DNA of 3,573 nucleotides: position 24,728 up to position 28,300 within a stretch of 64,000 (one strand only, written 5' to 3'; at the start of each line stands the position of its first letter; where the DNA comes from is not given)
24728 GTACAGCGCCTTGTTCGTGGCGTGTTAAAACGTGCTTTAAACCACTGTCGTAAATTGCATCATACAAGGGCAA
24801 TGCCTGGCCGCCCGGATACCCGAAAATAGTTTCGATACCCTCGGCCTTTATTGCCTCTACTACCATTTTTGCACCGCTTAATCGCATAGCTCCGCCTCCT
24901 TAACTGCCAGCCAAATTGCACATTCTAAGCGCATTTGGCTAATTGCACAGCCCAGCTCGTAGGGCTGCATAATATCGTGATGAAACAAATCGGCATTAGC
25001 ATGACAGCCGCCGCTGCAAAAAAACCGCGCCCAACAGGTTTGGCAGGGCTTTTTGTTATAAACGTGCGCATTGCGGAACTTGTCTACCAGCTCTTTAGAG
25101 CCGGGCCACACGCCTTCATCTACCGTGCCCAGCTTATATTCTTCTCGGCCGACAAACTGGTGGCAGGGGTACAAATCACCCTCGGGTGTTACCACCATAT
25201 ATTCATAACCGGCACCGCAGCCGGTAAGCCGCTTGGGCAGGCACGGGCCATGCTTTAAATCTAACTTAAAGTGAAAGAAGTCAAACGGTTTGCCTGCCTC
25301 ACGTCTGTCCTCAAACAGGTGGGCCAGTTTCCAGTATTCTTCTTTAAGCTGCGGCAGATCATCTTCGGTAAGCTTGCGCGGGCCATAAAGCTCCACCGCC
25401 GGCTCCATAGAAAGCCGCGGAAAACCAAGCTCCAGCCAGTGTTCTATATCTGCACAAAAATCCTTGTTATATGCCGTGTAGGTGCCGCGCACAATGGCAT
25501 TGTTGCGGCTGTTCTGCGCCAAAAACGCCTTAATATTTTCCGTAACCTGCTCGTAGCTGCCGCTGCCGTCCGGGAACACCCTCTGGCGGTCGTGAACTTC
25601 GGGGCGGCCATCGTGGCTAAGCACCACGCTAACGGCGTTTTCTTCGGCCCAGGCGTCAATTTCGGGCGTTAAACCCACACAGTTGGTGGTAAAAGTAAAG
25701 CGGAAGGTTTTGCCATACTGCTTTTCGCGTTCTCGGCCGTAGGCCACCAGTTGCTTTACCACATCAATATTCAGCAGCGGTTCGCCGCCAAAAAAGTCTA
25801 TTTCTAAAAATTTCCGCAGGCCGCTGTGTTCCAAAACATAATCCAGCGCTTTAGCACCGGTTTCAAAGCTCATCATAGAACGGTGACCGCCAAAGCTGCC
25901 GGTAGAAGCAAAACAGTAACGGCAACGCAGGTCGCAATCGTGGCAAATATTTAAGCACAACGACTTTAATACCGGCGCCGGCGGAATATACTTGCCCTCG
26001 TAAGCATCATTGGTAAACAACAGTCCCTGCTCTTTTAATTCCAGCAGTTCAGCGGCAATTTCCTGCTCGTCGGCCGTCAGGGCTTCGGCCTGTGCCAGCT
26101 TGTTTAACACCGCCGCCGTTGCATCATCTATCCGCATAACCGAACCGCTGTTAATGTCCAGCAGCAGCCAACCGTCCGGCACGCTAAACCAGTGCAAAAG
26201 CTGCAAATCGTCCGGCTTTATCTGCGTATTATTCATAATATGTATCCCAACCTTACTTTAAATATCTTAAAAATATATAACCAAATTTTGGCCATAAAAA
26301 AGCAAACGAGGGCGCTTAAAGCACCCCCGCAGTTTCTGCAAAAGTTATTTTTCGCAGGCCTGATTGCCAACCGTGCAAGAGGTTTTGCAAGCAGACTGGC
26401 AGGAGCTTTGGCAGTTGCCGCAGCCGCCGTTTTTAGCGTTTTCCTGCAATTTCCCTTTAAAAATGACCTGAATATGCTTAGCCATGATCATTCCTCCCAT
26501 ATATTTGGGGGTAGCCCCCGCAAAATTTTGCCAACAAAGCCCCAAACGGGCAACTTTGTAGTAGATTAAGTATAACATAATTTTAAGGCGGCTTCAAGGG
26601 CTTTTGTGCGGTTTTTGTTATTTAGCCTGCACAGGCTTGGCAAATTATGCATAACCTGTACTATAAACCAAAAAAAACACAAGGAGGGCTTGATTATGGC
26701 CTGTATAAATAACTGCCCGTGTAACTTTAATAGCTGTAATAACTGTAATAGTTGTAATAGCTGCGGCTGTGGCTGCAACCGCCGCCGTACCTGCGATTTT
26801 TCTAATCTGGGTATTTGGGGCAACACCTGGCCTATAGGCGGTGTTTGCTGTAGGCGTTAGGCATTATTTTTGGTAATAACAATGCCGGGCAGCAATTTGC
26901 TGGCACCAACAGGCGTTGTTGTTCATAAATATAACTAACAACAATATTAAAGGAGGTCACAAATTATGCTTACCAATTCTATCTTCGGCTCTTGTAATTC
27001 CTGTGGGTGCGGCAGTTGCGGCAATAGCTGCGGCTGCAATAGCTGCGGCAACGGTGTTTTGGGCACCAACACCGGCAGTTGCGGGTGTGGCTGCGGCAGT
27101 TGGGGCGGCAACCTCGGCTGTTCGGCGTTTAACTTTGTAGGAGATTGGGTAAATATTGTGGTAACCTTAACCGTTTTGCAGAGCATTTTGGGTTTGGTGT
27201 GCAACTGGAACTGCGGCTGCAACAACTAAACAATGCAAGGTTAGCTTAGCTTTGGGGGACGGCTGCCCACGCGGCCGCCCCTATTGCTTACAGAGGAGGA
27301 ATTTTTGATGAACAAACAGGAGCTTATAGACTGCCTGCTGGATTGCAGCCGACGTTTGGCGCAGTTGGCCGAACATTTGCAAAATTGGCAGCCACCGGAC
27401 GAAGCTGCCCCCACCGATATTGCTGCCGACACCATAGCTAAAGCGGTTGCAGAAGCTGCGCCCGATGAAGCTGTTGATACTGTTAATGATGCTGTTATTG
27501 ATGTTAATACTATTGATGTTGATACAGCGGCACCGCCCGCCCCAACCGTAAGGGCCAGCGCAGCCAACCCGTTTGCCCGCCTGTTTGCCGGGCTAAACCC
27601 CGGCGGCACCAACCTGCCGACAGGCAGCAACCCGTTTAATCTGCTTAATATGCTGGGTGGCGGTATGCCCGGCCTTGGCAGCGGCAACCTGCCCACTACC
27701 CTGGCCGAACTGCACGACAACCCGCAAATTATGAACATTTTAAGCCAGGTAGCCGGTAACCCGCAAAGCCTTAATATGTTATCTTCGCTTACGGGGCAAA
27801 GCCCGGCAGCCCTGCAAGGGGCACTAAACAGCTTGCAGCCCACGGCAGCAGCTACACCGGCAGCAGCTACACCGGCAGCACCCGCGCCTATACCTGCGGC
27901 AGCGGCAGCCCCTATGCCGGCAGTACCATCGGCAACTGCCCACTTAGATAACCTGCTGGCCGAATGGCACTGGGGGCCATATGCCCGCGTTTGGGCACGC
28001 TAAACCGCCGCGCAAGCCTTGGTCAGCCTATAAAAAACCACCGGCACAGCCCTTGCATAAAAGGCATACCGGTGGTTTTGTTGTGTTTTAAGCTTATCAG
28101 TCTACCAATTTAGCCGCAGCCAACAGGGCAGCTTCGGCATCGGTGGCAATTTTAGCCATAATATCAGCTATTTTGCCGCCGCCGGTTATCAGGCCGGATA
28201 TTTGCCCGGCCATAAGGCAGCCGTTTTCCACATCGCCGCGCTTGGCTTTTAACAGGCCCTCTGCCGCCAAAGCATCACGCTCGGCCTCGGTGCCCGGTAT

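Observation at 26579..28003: Two unannotated, extremely Cys-rich small proteins (22% and 16% Cys) encoded beside and opposite to the SCIFF radical-SAM locus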

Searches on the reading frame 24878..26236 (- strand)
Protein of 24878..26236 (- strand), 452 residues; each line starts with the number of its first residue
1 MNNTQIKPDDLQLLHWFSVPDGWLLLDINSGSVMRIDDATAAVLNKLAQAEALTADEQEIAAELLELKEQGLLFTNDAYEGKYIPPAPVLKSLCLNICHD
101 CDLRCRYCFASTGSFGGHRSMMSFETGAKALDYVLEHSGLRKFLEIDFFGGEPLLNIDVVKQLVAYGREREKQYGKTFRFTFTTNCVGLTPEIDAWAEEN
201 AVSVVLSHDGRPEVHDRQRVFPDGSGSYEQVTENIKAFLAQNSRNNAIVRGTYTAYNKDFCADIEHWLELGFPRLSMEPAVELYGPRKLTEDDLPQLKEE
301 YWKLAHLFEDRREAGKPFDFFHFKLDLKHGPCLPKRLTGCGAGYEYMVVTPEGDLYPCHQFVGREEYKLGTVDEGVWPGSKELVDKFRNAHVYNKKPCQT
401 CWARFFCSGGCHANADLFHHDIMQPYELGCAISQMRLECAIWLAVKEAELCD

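Call 3: search_protein_families(library=pfam, proteins=[window:24878-26236:-], max_evalue=1)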
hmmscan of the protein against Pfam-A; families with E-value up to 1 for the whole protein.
window:24878-26236:- (452 aa): 4 families
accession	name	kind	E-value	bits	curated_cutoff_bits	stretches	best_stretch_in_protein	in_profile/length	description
PF04055.27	Radical_SAM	-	1.4e-11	45.3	29.5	1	96-245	2-143/166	Radical SAM superfamily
PF13353.11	Fer4_12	-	2.9e-08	34.5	22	1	97-183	11-92/137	4Fe-4S single cluster domain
PF13186.11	SPASM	-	5.1e-06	27.1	21.5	1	340-402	1-67/67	Iron-sulfur cluster-binding domain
PF19446.4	DUF5984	-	0.11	12.2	23.8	1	11-38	19-46/245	Family of unknown function (DUF5984)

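Call 4: search_protein_families(library=ncbifam, proteins=[window:24878-26236:-], max_evalue=1)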
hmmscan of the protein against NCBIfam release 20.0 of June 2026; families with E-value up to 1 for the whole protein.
window:24878-26236:- (452 aa): 81 families (the best 25 are shown)
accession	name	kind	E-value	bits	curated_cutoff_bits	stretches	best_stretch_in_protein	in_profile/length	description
TIGR03974.1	rSAM_six_Cys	equivalog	5.9e-156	519.8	425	1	21-445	8-450/451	thioether cross-link-forming SCIFF peptide maturase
NF040492.1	not_ScfB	exception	5.3e-137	457.3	855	1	12-444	2-448/450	ScfB-related radical SAM/SPASM orphan maturase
NF047865.1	rSAM_PapB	equivalog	8.4e-77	258.6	340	1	90-424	2-329/330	PapB family radical SAM/SPASM ranthipeptide maturase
TIGR04064.1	rSAM_nif11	equivalog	4.1e-69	233.5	518.7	1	14-443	4-432/459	nif11-like peptide radical SAM maturase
TIGR03906.1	quino_hemo_SAM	equivalog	4.1e-61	207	453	1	20-420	9-423/467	quinohemoprotein amine dehydrogenase maturation protein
TIGR04068.1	rSAM_ocin_clost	equivalog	1e-51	176.3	500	2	14-241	2-235/462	Cys-rich peptide radical SAM maturase CcpM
TIGR04115.1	rSAM_Cxxx_rpt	equivalog_domain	8e-33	114.4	350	1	91-436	2-352/359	radical SAM peptide maturase, CXXX-repeat target family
TIGR04280.1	geopep_mat_rSAM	hypoth_equivalog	1.6e-31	109.8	400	2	20-238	16-230/428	geopeptide radical SAM maturase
TIGR03978.1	rSAM_paired_1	equivalog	1.7e-30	106.2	370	1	99-408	91-414/466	His-Xaa-Ser system radical SAM maturase HxsB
NF035951.1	rSAM_RumMC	equivalog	1.1e-28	100.2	720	1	90-240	111-261/510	RumMC family radical SAM sactipeptide maturase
NF038170.1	lachnocin_rSAM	equivalog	7e-28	97.7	550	2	90-244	75-229/440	lachnocin radical SAM maturase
NF038107.1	rSAM_NF038107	equivalog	5.6e-26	91.3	600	1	97-413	91-402/444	Cys-every-fifth radical SAM/SPASM peptide maturase CefB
TIGR03942.1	sulfatase_rSAM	equivalog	2e-24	86.4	349.45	2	98-245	8-155/363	anaerobic sulfatase maturase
NF041298.1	rSAM_mat_DynA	equivalog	3.1e-23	82.3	450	1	98-424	8-334/356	dynobactin maturation radical SAM/SPASM protein DynA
TIGR04148.1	GG_samocin_CFB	equivalog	6.4e-23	81.6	300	1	90-238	16-170/411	radical SAM peptide maturase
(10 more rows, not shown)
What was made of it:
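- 24878..26236 (-): scfB (SCIFF radical-SAM/SPASM maturase). It is a neighbour, not shown to be part of the unit. TIGR03974 519.8 bits against a cut-off of 425 (call 4).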

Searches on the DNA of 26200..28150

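Call 78: search_rna_families(source=window, start=26200, end=28150, threshold=evalue, max_evalue=1)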
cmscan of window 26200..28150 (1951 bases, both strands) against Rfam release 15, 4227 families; matches with E-value up to 1: 3.
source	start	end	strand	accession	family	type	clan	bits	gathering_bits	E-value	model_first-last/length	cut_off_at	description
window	26605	26681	-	RF03590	mir-2009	Gene; miRNA;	-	21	90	0.21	1-83/83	no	mir-2009 microRNA precursor family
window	27015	27109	+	RF04214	MIR7526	Gene; miRNA;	-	20.1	110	0.7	1-113/113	no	MIR7526 microRNA precursor family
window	27015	27097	+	RF01390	isrG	Gene; sRNA;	-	14.7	100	0.32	126-208/279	no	isrG Hfq binding RNA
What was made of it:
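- Tried and rejected: No credible Rfam match (call 78).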

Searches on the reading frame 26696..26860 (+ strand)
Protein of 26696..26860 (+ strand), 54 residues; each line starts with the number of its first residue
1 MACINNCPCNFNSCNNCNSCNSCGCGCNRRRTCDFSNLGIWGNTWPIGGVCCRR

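Call 3: search_protein_families(library=pfam, proteins=[window:26696-26860:+], max_evalue=1)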
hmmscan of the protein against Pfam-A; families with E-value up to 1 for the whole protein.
window:26696-26860:+ (54 aa): 1 family
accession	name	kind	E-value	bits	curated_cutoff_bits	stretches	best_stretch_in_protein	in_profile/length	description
PF12477.13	TraW_N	-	0.011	16.1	22.7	1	37-48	19-30/30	Sex factor F TraW protein N terminal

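Call 4: search_protein_families(library=ncbifam, proteins=[window:26696-26860:+], max_evalue=1)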
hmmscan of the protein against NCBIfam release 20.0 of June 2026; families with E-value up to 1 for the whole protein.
window:26696-26860:+ (54 aa): 0 families

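Call 6: find_homologous_proteins(query=window:26696-26860:+, max_evalue=0.01)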
Query window:26696-26860:+: no candidate shares three 5-residue words with the query. No homologue found.
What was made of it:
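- Tried and rejected: No candidates were returned, not even ORF1 itself (call 6).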

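Call 75: list_cluster_members(proteins=[P0001, window:26696-26860:+, window:26606-26860:+, window:27308-28003:+, L006:4486-5919:+, L017:461-793:+, L018:7574-7867:+, L009:7448-7732:+, L013:7360-7842:+])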
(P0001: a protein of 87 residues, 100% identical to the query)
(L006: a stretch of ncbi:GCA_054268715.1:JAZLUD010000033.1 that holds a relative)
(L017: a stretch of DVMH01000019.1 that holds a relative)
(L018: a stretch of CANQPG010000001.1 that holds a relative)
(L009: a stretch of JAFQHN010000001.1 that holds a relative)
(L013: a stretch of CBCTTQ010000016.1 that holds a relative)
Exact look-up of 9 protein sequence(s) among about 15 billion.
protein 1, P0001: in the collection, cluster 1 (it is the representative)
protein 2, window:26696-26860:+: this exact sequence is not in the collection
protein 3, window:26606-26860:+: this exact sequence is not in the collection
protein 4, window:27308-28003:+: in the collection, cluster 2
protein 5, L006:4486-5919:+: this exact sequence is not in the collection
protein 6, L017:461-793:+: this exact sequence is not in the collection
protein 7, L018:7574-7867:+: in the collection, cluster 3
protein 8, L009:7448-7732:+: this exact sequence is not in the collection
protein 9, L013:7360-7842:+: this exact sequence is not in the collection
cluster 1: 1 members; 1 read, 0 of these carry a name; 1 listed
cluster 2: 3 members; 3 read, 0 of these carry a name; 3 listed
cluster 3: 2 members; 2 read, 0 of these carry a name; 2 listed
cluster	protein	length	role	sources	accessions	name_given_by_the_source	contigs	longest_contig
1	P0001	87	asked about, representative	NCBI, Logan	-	-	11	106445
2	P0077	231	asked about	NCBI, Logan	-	-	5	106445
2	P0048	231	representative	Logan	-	-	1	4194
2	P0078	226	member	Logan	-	-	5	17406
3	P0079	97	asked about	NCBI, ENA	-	-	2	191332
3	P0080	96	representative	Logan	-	-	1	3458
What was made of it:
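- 26696..26860 (+): ORF1: a 54-aa protein with 22% Cys. It starts MAC(I/C)NN, carries hypervariable Cys/Asn repeats, and has one conserved motif (F-x-x-L-G-I-W/F-G-x-x-W/F-P-L/I-G-G; here residues 35-49). It is not in the protein collection, so it is uncalled (calls 6, 75).
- Checked: This is true for ORF1, which is absent from a 15-billion-protein collection (calls 6, 75).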

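Call 80: search_protein_families(library=phrogs, proteins=[window:26696-26860:+], max_evalue=0.1)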
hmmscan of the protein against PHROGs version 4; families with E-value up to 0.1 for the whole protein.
window:26696-26860:+ (54 aa): 0 families
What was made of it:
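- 26696..26860 (+): There is no Pfam, NCBIfam or PHROG hit (calls 3, 4, 80).
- Tried and rejected: Pfam, NCBIfam and PHROGs scans of ORF1-3 gave nothing above noise (calls 3, 4, 80).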
